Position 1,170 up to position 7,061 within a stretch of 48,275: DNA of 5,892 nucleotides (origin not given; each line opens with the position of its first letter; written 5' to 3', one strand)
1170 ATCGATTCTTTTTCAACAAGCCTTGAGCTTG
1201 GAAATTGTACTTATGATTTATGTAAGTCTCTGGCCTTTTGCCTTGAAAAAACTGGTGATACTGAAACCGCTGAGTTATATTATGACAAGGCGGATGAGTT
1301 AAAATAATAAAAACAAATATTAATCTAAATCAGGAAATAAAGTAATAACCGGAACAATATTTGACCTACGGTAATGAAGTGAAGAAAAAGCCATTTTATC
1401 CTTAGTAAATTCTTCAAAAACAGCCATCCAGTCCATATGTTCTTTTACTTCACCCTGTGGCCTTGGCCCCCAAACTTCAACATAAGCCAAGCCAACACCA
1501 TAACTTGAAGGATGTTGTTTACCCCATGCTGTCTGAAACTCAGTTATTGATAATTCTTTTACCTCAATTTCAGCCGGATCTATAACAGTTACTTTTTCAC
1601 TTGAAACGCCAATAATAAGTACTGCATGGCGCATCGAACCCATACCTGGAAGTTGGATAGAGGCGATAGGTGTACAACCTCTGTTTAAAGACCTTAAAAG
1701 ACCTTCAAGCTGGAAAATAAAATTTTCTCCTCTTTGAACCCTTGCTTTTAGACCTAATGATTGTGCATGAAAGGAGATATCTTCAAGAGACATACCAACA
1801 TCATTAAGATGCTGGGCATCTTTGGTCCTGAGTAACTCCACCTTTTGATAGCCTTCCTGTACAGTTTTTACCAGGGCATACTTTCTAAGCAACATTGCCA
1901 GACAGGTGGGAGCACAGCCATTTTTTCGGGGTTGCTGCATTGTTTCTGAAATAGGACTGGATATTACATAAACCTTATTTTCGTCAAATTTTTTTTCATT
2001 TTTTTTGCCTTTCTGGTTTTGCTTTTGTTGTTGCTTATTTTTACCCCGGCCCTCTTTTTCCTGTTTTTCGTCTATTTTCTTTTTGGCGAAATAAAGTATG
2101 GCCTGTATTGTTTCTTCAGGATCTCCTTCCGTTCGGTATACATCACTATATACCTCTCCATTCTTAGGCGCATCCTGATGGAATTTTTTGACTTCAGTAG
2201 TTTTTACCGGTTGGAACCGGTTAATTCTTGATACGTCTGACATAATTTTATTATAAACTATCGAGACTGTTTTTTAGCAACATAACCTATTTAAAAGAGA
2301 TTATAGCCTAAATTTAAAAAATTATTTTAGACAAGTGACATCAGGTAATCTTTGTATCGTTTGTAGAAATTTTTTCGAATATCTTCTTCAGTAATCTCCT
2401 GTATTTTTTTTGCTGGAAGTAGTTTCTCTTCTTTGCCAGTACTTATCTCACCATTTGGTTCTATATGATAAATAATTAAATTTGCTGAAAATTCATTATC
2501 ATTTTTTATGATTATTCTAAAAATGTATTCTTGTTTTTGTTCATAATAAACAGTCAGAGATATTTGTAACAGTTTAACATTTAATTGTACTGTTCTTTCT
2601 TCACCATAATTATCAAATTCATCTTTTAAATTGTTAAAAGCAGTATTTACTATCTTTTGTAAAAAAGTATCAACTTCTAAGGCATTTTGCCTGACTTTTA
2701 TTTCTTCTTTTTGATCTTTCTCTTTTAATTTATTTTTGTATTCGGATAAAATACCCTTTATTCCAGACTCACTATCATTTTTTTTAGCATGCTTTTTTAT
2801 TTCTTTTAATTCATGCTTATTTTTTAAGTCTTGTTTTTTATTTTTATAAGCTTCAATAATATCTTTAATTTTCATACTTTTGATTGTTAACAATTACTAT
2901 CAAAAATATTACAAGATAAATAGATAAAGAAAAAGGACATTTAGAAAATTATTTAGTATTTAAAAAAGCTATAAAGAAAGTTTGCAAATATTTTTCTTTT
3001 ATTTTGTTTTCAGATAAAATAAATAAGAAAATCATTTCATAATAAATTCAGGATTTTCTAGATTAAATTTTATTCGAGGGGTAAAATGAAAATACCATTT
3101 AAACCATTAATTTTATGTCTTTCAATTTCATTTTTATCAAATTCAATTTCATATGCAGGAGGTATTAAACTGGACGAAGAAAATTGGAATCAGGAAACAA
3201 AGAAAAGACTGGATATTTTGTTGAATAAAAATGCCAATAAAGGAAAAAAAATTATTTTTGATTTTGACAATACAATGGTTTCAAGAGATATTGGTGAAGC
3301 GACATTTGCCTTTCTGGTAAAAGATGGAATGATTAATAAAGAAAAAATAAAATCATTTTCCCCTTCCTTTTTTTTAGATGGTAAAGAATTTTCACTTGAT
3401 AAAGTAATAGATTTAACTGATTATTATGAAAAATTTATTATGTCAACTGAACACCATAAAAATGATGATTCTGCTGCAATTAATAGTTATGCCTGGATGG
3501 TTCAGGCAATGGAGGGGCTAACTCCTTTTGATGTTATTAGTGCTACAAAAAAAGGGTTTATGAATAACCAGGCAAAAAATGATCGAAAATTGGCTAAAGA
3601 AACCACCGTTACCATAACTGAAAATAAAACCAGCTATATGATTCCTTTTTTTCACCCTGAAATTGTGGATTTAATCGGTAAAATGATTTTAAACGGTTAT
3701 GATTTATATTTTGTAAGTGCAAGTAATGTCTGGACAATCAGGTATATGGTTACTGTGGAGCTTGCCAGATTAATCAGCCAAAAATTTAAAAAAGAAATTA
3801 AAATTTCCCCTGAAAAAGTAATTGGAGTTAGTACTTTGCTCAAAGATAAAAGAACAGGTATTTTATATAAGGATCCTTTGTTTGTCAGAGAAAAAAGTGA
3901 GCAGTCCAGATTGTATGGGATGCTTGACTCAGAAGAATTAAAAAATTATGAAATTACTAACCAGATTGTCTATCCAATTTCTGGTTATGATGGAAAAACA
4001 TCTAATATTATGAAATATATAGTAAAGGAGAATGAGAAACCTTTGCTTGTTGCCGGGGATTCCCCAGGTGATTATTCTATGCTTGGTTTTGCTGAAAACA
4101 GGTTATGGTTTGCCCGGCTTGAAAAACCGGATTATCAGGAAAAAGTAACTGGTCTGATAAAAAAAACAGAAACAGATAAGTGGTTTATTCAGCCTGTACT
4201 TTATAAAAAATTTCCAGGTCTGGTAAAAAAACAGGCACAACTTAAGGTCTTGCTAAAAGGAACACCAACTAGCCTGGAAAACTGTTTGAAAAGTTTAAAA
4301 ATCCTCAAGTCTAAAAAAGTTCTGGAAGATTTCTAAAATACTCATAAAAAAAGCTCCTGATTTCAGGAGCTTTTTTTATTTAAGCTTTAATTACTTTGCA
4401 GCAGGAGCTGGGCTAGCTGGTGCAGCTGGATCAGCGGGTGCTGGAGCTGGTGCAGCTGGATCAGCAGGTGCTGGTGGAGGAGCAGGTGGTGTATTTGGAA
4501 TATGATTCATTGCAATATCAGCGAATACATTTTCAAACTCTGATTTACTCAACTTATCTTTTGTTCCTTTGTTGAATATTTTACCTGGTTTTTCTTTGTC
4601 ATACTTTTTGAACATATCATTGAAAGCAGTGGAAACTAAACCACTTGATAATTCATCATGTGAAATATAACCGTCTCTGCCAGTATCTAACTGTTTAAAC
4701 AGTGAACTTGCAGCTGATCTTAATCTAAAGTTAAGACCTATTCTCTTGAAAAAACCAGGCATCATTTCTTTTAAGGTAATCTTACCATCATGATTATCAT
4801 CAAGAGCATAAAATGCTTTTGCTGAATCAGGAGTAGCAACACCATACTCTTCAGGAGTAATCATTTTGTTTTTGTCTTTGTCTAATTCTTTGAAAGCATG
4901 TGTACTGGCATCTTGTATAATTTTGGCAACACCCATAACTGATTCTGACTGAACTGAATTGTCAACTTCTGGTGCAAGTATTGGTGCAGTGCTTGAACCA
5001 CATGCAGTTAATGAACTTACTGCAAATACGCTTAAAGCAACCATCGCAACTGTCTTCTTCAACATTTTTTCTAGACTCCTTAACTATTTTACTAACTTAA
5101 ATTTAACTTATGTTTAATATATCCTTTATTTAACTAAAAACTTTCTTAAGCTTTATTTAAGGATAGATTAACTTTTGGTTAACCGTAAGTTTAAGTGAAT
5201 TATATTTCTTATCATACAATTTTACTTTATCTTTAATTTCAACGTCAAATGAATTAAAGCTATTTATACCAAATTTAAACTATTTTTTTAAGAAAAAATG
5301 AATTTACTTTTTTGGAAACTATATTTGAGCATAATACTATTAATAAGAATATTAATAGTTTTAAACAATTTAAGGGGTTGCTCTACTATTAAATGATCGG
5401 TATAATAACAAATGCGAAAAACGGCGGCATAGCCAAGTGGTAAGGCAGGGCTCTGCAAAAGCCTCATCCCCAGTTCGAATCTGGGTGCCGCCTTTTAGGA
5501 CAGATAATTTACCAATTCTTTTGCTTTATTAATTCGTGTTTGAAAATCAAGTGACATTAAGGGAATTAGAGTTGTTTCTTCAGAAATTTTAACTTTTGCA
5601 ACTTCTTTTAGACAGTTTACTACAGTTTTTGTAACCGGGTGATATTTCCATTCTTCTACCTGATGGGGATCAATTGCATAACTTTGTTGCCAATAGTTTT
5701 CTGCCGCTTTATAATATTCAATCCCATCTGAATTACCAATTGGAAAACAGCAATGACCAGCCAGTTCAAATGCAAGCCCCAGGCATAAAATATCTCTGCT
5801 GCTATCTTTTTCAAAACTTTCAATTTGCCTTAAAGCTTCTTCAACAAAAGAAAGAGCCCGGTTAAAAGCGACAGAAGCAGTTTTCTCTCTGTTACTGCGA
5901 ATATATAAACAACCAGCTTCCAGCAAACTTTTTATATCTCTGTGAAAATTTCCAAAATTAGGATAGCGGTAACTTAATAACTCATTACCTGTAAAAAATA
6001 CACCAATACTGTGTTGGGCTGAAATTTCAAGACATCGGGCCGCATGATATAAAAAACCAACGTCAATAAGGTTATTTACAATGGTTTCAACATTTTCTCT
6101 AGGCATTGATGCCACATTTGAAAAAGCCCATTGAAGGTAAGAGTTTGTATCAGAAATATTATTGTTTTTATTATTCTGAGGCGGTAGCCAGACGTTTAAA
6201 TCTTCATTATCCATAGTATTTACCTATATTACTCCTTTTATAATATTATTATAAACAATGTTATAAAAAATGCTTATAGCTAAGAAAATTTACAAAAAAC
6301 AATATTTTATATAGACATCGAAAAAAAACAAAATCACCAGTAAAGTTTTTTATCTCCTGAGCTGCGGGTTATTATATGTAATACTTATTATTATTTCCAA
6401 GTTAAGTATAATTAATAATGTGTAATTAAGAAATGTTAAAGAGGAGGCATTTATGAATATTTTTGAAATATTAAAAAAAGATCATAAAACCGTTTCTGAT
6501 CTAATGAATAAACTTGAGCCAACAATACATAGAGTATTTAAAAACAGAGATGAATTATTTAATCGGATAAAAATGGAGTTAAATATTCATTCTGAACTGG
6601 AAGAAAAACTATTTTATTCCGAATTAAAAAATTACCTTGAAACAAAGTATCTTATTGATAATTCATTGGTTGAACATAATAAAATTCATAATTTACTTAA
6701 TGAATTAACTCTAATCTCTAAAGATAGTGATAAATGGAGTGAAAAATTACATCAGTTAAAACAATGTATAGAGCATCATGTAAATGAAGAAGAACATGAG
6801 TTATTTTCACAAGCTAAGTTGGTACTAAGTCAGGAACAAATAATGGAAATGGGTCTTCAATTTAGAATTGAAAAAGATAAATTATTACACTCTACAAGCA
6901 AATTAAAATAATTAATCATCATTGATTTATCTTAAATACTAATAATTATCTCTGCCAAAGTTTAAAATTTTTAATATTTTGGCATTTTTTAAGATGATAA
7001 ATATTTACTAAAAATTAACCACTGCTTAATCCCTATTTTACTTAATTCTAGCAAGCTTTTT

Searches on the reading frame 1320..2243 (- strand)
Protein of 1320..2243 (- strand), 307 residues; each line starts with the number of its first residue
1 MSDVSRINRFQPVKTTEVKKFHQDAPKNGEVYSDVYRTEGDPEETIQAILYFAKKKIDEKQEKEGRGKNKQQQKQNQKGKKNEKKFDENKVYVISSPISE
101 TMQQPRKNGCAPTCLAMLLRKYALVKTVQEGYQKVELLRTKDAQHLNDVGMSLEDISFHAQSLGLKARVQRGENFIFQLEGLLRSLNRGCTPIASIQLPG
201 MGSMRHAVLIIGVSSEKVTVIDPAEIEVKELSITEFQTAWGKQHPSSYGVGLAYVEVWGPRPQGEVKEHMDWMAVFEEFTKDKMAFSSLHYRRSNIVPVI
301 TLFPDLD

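Call 46: search_protein_families(library=pfam, proteins=[window:1320-2243:-], max_evalue=0.0001)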
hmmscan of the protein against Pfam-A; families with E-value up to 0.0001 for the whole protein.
window:1320-2243:- (307 aa): 2 families
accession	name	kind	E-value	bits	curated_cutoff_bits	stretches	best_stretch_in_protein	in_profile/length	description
PF03412.21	Peptidase_C39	-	7.3e-08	32.8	22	1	101-240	4-121/133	Peptidase C39 family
PF13529.12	Peptidase_C39_2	-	8e-08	33.4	24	1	103-224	7-143/143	Peptidase_C39 like family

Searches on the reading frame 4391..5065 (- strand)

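Call 46: search_protein_families(library=pfam, proteins=[window:4391-5065:-], max_evalue=0.0001)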
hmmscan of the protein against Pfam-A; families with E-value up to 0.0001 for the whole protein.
window:4391-5065:- (224 aa): 5 families
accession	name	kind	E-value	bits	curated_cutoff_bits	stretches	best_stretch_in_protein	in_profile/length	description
PF13405.12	EF-hand_6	-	3.1e-18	64.1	25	0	121-143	4-26/30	EF-hand domain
PF00036.39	EF-hand_1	-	3.2e-15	54.9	25.4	0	122-143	5-26/29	EF hand domain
PF13202.12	EF-hand_5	-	2.4e-14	52.5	25.9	0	84-101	4-21/25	EF hand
PF13499.12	EF-hand_7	-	1.3e-12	48.4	30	1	83-139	6-62/67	EF-hand domain pair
PF13833.12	EF-hand_8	-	2.5e-06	27.6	28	0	85-102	31-48/54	EF-hand domain pair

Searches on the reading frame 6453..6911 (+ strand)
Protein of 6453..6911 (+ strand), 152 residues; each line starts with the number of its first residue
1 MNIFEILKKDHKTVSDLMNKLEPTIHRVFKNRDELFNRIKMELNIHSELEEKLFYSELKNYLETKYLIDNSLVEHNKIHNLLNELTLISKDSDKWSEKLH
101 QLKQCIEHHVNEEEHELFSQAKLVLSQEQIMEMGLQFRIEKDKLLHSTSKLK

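Call 46: search_protein_families(library=pfam, proteins=[window:6453-6911:+], max_evalue=0.0001)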
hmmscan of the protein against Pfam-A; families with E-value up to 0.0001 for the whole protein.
window:6453-6911:+ (152 aa): 2 families
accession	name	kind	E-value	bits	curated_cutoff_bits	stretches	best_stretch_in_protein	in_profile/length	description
PF01814.28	Hemerythrin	-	1.3e-14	55.2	25.3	1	3-120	2-126/127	Hemerythrin HHE cation binding domain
PF05958.17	tRNA_U5-meth_tr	-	8.9e-06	25.4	23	1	5-102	4-99/357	tRNA (Uracil-5-)-methyltransferase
